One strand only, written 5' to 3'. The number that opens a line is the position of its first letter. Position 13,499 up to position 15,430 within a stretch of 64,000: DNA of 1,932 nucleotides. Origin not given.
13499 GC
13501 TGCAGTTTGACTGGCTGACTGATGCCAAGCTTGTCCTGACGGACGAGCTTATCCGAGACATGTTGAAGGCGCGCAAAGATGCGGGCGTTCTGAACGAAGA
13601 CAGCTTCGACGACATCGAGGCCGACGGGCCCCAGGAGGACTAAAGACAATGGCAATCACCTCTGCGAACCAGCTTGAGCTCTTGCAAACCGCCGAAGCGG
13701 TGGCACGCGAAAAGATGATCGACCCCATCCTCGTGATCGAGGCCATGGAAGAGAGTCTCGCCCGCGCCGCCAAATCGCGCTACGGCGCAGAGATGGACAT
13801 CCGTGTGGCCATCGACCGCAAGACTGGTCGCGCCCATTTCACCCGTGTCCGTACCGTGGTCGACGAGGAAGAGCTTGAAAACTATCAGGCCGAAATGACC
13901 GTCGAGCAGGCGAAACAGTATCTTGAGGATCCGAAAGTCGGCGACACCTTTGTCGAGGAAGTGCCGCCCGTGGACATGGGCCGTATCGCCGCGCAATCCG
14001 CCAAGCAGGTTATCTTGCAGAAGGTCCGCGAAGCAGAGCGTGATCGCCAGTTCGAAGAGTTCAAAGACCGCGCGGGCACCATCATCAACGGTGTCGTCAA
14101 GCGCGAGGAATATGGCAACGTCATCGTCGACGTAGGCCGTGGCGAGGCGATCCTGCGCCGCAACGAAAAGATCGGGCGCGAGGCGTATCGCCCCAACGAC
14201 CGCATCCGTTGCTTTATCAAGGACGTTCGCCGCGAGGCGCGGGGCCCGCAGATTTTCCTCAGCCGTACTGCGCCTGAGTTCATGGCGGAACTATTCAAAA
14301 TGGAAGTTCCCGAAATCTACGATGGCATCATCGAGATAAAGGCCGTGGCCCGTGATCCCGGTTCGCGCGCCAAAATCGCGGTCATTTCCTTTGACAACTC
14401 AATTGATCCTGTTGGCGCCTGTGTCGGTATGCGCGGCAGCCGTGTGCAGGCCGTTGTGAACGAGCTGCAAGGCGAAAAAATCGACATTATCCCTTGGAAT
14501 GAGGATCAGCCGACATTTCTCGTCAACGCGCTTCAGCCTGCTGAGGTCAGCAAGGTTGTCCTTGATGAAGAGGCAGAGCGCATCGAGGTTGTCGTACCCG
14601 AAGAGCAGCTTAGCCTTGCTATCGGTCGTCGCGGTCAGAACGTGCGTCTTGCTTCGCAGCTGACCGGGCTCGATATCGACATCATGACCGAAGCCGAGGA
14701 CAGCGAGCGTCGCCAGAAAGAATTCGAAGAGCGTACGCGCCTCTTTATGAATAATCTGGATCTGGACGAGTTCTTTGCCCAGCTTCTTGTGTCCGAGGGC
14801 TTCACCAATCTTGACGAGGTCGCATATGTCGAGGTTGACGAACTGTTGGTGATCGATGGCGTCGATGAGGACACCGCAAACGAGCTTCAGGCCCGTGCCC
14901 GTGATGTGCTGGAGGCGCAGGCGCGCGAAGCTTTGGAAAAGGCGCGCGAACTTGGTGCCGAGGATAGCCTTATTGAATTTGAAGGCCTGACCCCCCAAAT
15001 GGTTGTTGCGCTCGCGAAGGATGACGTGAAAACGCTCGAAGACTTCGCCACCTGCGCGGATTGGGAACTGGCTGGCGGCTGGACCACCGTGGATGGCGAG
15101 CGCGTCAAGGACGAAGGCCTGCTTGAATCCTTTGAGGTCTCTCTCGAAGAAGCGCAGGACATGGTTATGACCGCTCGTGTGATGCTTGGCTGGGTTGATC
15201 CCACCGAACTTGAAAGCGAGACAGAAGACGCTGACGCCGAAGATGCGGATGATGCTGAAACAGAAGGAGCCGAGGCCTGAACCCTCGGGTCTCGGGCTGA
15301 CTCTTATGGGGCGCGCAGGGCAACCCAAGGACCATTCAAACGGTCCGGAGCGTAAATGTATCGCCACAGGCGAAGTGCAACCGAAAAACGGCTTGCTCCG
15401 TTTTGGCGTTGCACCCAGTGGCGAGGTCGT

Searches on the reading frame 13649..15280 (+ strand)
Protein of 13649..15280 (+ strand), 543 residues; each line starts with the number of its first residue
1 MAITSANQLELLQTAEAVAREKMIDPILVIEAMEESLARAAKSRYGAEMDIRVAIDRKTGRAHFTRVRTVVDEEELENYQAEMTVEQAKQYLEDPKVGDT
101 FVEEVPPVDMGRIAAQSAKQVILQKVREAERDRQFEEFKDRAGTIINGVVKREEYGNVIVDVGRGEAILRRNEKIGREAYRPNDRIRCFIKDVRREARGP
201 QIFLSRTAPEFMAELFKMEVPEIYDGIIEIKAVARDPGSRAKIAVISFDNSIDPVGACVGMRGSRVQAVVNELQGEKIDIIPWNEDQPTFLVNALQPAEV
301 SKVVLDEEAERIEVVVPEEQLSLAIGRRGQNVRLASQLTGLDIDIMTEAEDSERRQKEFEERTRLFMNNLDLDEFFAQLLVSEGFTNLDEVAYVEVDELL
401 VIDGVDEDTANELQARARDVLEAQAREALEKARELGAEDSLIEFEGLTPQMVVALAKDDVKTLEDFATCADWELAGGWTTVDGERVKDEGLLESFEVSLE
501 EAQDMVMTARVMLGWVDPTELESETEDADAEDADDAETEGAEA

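Call 74: search_protein_families(library=padloc, proteins=[L019:8701-9012:-, L019:9003-9800:-, L020:8911-9753:+], max_evalue=1)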
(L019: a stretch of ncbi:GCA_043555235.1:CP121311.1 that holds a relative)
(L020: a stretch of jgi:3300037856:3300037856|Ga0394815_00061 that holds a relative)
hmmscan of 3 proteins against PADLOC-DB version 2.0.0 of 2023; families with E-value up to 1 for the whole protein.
L019:8701-9012:- (103 aa): 0 families

L019:9003-9800:- (265 aa): 1 family
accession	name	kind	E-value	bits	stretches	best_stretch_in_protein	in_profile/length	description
PDLC02567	DrmA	-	2.5e-06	22.9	1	2-228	31-254/1750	DrmA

L020:8911-9753:+ (280 aa): 0 families

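Call 91: search_protein_families(library=pfam, proteins=[L030:6768-8315:-, L020:8911-9753:+], max_evalue=10)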
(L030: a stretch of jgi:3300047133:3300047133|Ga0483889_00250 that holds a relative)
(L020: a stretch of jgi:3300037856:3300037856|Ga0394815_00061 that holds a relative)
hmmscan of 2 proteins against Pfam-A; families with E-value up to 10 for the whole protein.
L030:6768-8315:- (515 aa): 0 families

L020:8911-9753:+ (280 aa): 2 families
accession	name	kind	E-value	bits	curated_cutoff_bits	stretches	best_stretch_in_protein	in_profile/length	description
PF19749.4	DUF6236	-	1.2e-09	38.3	26.2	1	126-279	165-323/324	Family of unknown function (DUF6236)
PF14300.12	DMP19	-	0.012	16.7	25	1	111-191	32-107/112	DMP19-like protein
